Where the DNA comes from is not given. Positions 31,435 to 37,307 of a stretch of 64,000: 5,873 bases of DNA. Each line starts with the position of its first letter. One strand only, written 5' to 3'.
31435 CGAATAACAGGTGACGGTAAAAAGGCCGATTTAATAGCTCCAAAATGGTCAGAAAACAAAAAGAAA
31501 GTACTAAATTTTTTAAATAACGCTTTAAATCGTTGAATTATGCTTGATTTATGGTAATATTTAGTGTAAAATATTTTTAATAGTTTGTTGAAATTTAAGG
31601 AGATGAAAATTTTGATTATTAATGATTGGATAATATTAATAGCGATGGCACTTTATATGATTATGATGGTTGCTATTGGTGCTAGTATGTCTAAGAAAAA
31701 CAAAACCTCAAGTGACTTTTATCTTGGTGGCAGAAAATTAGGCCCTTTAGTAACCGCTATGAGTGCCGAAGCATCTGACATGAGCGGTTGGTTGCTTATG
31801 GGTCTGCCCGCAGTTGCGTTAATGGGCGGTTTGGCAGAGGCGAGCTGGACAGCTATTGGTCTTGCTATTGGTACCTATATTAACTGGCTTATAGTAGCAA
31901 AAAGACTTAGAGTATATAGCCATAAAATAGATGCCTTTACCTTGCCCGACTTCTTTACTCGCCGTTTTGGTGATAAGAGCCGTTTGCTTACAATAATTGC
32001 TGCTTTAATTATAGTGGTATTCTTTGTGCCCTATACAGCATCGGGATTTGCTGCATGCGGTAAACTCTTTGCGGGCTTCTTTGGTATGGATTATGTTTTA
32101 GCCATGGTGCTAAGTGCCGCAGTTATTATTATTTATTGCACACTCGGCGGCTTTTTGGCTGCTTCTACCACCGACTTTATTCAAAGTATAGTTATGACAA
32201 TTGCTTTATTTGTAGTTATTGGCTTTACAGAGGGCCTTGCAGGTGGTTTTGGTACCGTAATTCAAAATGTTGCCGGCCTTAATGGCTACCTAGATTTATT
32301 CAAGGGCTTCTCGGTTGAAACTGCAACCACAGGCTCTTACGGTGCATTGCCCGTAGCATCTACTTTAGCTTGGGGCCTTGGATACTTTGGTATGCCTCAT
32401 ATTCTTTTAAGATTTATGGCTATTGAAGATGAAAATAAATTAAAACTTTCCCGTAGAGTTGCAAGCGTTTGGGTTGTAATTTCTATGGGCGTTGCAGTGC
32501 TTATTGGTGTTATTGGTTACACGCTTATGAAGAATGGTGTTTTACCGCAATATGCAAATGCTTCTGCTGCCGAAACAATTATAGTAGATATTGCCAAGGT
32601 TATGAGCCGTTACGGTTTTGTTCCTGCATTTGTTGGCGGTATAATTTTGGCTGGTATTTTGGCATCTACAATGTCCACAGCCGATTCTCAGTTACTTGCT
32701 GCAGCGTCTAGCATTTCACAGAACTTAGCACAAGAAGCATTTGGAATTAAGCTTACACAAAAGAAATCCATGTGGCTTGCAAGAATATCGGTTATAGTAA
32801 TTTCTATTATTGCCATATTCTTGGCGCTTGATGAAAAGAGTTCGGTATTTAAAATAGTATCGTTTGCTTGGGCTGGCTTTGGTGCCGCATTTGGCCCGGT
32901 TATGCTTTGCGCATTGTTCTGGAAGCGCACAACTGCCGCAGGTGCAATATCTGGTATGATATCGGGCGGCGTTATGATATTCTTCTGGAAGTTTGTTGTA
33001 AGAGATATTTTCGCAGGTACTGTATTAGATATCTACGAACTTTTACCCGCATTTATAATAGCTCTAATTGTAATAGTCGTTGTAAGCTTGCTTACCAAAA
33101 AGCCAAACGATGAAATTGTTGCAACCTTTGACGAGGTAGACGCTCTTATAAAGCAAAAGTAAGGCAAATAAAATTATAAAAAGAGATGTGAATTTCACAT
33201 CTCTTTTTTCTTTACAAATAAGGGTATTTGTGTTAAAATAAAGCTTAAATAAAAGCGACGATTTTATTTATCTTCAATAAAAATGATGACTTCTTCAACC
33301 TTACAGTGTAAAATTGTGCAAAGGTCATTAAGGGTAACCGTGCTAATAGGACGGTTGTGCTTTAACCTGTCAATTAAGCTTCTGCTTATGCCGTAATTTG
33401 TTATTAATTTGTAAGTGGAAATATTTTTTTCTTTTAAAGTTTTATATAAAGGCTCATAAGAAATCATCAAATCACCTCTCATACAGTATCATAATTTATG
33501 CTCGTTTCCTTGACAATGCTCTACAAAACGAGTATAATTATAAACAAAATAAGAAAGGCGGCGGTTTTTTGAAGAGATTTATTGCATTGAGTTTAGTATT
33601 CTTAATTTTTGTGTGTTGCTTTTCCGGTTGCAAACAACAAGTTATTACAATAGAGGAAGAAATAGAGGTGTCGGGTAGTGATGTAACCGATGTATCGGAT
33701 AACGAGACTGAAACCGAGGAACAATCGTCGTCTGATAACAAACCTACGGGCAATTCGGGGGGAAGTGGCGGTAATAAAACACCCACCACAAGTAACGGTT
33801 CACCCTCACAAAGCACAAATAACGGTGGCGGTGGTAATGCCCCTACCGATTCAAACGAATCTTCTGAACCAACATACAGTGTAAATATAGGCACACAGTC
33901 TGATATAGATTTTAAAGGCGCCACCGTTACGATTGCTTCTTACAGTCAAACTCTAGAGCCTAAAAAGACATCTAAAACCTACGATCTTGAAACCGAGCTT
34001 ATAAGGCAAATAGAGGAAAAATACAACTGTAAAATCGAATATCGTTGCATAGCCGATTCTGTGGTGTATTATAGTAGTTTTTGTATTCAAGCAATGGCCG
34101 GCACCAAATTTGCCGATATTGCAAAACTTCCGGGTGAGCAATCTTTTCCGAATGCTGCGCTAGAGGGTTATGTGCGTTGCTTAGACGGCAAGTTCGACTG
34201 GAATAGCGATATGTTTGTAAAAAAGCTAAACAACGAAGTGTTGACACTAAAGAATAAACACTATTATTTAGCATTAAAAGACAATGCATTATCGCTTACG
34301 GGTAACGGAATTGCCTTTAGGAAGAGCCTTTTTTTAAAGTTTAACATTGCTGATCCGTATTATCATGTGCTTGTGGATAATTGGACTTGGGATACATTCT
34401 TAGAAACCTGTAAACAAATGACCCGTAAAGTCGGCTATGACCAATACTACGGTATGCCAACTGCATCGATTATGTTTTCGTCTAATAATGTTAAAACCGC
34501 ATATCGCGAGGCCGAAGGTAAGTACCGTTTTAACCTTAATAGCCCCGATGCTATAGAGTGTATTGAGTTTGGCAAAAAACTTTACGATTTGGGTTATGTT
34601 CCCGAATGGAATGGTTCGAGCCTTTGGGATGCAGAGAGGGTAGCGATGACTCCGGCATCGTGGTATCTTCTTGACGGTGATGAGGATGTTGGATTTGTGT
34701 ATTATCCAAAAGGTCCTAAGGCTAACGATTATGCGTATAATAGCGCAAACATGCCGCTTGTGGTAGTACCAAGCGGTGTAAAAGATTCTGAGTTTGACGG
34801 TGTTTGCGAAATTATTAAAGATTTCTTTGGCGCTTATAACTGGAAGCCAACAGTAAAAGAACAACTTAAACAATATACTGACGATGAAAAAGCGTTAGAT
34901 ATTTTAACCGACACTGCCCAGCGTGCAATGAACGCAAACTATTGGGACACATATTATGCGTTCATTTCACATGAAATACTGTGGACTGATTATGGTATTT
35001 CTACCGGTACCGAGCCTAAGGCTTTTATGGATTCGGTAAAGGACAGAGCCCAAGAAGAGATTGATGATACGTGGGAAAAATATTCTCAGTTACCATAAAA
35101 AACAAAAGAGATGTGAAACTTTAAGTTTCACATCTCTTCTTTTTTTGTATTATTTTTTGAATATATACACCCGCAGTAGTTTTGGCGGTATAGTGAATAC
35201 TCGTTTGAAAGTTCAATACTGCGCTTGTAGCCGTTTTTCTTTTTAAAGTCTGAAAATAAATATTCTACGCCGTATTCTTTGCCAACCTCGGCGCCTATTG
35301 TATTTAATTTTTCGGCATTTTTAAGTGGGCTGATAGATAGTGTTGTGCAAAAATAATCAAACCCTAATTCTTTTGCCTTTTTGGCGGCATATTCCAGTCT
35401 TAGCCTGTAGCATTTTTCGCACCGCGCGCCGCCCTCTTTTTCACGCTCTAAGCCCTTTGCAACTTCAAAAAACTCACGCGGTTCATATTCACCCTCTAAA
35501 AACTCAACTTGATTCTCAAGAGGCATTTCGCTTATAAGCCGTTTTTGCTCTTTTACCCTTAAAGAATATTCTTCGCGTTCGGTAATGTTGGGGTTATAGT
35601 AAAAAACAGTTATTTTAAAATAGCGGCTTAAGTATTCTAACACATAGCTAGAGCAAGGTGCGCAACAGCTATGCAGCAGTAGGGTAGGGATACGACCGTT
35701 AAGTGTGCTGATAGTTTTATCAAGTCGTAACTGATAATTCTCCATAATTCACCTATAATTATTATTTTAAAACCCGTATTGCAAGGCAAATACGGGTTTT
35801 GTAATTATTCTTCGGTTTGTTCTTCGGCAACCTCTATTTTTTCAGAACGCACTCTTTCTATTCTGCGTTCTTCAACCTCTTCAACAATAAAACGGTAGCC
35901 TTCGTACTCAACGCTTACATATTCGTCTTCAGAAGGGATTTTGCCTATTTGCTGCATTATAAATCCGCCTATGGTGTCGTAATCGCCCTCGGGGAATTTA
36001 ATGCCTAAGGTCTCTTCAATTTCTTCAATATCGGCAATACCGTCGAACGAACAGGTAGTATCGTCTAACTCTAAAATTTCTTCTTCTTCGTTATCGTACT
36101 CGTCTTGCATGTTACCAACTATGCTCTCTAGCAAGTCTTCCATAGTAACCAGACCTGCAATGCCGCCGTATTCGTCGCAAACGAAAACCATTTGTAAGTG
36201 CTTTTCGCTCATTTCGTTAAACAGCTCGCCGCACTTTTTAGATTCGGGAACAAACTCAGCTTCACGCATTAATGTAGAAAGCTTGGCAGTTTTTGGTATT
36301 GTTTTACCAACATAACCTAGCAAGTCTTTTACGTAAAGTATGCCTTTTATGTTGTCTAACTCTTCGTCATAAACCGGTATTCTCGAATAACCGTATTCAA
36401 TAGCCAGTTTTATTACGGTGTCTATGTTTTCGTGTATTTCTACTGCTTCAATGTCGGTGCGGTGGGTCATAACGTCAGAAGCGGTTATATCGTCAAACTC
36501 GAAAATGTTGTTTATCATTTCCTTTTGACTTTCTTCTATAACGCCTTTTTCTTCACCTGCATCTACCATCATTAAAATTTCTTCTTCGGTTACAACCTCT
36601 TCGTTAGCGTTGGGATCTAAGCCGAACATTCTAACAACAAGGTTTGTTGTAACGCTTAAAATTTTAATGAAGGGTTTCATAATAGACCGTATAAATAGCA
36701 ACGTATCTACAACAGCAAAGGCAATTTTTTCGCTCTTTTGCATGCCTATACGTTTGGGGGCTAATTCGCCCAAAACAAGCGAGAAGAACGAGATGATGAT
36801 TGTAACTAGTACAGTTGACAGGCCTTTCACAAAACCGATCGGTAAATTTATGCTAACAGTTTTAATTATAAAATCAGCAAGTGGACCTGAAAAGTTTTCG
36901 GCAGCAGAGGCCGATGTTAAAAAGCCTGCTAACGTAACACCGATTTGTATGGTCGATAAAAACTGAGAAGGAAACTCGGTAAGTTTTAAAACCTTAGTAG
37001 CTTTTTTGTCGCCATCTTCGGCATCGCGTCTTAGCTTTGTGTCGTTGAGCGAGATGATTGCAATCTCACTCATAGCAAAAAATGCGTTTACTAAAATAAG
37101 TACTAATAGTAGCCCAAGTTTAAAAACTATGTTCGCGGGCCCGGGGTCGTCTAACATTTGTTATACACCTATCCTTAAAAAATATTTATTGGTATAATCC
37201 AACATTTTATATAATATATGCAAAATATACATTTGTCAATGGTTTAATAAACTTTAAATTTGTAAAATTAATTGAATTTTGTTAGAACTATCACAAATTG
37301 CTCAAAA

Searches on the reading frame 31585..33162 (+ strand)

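Call 69: search_protein_families(library=pfam, proteins=[window:31585-33162:+], max_evalue=0.00001)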
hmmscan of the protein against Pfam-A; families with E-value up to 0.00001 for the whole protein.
window:31585-33162:+ (525 aa): 1 family
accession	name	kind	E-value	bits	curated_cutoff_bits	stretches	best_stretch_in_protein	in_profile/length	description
PF00474.23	SSF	-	2.3e-80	270.9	22.8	1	45-461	1-406/406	Sodium:solute symporter family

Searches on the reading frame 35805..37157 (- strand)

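Call 69: search_protein_families(library=pfam, proteins=[window:35805-37157:-], max_evalue=0.00001)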
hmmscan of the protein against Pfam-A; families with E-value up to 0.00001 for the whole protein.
window:35805-37157:- (450 aa): 3 families
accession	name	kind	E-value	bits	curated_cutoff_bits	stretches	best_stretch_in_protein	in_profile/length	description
PF01595.25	CNNM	-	4.6e-49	167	28.4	1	17-210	3-180/181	Cyclin M transmembrane N-terminal domain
PF03471.22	CorC_HlyC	-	3.3e-25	88.3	27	1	363-440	2-79/81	Transporter associated domain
PF00571.33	CBS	-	6.3e-16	58.9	24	2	227-283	2-55/57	CBS domain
